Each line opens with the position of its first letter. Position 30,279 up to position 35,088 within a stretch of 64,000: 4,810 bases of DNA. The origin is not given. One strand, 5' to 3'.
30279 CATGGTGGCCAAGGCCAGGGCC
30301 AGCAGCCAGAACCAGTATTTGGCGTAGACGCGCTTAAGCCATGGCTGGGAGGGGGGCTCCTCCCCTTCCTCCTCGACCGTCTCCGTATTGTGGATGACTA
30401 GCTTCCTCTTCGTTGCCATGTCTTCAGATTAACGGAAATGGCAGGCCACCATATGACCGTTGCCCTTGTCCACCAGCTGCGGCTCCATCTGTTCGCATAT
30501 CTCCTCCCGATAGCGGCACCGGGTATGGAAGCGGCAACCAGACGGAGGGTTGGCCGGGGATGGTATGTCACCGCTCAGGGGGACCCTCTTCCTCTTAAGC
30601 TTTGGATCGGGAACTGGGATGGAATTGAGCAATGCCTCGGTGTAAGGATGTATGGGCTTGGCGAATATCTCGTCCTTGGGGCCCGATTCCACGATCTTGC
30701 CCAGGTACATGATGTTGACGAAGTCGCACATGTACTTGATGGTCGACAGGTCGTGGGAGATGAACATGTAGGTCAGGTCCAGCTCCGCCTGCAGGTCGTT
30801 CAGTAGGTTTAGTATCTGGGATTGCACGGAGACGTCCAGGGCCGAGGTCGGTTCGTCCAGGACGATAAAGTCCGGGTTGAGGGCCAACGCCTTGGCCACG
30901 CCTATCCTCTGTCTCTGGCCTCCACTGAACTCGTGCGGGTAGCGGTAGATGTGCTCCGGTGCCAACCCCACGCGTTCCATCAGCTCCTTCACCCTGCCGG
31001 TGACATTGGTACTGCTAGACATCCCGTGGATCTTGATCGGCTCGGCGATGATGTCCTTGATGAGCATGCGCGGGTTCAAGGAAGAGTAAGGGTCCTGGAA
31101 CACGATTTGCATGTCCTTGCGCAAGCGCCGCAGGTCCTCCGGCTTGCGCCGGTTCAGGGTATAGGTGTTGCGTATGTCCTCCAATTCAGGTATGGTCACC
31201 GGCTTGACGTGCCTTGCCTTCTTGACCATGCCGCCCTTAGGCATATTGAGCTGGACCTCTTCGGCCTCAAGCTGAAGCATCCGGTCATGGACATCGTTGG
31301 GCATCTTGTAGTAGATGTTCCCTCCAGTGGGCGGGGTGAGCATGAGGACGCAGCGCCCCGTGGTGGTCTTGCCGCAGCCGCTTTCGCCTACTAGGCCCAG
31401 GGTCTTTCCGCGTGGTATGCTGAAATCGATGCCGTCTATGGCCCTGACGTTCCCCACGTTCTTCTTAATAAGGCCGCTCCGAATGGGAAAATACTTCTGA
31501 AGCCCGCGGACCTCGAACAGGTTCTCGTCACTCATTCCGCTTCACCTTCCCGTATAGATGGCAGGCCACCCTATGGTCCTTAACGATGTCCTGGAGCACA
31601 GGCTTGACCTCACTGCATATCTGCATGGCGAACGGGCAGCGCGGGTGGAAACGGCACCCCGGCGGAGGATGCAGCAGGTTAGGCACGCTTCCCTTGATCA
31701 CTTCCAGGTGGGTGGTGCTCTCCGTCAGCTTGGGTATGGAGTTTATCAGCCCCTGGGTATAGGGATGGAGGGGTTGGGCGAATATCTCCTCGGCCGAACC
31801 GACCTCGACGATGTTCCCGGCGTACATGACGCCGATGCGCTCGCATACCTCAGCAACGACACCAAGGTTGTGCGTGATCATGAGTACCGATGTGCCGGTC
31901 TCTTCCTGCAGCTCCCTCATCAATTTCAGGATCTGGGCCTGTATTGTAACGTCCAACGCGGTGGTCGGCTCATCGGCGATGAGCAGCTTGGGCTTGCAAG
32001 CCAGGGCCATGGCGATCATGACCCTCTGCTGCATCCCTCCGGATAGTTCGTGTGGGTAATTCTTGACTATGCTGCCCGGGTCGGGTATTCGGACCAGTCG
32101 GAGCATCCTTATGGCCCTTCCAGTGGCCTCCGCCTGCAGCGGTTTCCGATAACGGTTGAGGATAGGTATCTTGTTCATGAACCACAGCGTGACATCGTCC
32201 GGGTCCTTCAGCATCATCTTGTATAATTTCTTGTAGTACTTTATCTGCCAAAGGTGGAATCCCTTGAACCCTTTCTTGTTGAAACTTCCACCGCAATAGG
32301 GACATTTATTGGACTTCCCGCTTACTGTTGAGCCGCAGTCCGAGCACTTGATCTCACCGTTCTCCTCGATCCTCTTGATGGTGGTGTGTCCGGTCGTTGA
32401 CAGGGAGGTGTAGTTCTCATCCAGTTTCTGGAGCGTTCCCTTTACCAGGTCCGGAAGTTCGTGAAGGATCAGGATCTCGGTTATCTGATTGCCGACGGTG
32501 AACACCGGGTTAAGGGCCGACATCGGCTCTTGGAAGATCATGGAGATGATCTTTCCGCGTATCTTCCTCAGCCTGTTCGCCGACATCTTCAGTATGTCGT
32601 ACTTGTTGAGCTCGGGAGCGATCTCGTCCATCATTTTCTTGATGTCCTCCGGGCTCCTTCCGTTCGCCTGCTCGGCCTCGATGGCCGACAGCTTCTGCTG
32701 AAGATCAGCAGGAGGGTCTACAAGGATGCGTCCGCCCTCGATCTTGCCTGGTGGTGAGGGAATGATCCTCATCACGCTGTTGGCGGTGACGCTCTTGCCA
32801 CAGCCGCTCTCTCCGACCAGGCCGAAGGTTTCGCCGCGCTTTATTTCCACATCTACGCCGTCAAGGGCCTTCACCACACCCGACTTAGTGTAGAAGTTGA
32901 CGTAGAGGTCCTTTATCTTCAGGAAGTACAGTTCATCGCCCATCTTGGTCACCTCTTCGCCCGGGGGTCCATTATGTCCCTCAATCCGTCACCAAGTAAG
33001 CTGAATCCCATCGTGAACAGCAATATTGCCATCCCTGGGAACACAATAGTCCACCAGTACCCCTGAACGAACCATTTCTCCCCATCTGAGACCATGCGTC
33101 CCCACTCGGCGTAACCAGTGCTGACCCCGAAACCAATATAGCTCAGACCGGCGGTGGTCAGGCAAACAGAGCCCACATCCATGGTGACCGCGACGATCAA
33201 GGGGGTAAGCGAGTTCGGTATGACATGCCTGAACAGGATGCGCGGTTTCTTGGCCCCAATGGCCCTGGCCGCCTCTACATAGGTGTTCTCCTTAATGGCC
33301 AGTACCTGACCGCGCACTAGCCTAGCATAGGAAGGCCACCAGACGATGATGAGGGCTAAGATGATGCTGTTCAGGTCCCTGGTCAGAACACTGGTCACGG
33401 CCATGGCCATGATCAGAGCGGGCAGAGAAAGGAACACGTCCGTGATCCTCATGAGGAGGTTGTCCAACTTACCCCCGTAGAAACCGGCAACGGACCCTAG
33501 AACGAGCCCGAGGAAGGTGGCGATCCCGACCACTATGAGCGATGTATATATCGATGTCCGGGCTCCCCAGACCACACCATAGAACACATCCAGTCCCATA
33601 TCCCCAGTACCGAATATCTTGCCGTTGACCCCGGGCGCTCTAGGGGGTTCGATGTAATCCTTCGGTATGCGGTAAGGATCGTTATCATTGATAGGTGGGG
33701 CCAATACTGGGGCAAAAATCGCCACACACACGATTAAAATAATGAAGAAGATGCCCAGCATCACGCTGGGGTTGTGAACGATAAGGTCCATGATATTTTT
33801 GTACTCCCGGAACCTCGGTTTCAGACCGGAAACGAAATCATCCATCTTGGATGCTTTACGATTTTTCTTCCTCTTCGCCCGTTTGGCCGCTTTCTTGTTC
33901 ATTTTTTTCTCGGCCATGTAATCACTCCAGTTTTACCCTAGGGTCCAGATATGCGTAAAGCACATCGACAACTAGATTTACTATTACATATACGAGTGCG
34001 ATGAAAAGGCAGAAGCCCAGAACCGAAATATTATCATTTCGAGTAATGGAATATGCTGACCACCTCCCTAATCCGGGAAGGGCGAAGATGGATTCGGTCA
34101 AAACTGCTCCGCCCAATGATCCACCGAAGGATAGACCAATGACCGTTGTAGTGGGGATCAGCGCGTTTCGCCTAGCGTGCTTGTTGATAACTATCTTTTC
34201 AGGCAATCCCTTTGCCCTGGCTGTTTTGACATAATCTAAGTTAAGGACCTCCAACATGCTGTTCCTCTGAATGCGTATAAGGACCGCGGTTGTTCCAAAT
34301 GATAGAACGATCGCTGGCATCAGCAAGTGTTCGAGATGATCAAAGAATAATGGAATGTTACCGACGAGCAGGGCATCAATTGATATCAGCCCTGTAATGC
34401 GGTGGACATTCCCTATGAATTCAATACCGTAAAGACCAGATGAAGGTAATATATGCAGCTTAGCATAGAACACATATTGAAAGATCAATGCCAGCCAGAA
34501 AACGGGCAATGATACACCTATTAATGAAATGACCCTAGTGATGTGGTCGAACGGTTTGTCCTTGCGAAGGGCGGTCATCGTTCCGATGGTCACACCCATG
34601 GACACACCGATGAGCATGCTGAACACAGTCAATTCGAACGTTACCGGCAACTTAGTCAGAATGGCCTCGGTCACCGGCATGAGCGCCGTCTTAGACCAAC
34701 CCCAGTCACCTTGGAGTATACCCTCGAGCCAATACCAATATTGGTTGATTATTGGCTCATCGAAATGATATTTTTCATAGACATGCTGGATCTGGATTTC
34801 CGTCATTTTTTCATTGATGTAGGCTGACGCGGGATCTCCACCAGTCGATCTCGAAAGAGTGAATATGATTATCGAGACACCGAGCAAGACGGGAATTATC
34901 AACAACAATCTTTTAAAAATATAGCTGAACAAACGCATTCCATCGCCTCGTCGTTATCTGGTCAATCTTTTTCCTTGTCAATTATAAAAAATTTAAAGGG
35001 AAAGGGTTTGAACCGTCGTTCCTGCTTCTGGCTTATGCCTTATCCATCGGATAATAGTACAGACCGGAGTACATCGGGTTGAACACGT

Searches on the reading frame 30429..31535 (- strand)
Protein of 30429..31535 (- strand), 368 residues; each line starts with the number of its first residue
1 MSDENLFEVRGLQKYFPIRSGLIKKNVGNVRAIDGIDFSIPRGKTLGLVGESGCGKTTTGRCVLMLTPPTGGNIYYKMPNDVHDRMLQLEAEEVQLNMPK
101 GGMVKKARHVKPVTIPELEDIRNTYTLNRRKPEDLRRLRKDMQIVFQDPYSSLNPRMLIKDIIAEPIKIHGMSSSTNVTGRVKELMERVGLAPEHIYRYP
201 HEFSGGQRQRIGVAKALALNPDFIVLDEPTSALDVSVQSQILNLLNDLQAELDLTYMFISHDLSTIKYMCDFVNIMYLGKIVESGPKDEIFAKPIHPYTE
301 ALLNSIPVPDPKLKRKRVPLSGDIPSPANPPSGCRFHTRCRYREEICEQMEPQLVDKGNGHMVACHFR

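Call 8: search_protein_families(library=pfam, proteins=[window:30429-31535:-], max_evalue=0.00001)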
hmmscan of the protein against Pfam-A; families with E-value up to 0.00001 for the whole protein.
window:30429-31535:- (368 aa): 3 families
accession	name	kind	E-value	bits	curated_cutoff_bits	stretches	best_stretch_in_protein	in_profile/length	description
PF00005.33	ABC_tran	-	2.6e-27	96.6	25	2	131-231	48-137/137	ABC transporter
PF08352.17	oligo_HPY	-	1.3e-21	77.1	27.1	1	282-347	1-65/65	Oligopeptide/dipeptide transporter, C-terminal region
PF13304.12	AAA_21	-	7.1e-06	26.7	27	0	198-263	233-300/304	AAA domain, putative AbiEii toxin, Type IV TA system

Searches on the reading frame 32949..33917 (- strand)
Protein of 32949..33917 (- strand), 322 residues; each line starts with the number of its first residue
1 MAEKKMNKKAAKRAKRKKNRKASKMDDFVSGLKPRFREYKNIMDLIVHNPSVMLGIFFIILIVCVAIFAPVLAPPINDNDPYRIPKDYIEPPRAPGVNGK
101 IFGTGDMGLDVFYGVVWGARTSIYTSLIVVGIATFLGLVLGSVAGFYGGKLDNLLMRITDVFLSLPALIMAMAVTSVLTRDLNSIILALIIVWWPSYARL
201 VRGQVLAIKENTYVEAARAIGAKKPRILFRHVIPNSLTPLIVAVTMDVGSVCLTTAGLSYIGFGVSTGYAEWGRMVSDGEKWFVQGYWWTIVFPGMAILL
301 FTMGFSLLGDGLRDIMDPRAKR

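Call 8: search_protein_families(library=pfam, proteins=[window:32949-33917:-], max_evalue=0.00001)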
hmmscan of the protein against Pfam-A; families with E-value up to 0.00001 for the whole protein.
window:32949-33917:- (322 aa): 2 families
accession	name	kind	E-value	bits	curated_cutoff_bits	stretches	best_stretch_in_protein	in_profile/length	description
PF00528.27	BPD_transp_1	-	3.2e-35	122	26.4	1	137-321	1-183/184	Binding-protein-dependent transport system inner membrane component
PF12911.12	OppC_N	-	1.8e-06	28.2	23.9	1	48-81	12-46/53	N-terminal TM domain of oligopeptide transport permease C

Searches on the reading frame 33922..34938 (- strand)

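Call 8: search_protein_families(library=pfam, proteins=[window:33922-34938:-], max_evalue=0.00001)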
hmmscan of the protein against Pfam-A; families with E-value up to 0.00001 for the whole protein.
window:33922-34938:- (338 aa): 2 families
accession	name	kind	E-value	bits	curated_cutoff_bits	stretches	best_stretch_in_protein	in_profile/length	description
PF00528.27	BPD_transp_1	-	2.2e-39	135.5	26.4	1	115-336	1-183/184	Binding-protein-dependent transport system inner membrane component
PF19300.4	BPD_transp_1_N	-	3.1e-09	37.4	23.8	1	4-78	2-76/114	Binding-prot-dependent transport system membrane comp, N-term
